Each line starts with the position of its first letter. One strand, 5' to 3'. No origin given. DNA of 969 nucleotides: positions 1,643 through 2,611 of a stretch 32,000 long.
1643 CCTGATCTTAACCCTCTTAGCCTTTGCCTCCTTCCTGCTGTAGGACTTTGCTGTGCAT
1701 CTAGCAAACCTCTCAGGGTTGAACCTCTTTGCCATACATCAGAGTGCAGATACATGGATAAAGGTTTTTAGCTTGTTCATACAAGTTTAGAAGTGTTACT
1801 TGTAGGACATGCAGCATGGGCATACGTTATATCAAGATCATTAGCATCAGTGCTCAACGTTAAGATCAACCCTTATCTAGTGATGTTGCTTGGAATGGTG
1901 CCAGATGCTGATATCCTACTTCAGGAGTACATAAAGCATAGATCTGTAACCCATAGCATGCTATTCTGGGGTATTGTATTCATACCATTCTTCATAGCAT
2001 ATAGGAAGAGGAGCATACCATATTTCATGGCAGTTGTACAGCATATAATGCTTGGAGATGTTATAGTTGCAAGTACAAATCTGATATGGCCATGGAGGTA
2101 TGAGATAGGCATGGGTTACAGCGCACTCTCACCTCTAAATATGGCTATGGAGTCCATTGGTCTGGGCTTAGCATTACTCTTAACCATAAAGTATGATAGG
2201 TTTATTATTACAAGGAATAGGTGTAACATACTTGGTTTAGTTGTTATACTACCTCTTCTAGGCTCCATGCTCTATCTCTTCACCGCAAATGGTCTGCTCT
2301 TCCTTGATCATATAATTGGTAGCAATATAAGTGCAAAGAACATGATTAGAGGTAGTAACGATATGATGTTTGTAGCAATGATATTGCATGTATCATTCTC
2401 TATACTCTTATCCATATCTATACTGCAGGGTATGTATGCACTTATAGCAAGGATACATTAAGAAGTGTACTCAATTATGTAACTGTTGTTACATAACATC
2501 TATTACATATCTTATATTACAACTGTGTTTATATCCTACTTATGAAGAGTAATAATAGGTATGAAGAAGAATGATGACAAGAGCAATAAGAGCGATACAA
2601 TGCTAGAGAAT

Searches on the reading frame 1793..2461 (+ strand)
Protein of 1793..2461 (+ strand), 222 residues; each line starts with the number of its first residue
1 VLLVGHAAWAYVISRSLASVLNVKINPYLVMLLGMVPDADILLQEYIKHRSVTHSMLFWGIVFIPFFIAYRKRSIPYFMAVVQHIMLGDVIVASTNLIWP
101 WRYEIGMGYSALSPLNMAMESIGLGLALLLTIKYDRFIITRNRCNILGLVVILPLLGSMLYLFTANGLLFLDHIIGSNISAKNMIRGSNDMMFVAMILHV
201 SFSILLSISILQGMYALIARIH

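Call 27: search_protein_families(library=pfam, proteins=[window:1793-2461:+], max_evalue=0.001)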
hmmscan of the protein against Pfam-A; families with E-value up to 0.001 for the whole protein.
window:1793-2461:+ (222 aa): 1 family
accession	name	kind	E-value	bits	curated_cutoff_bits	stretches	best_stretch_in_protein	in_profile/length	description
PF04307.19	YdjM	-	4.7e-09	36.4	29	1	1-154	1-163/176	YdjM inner membrane protein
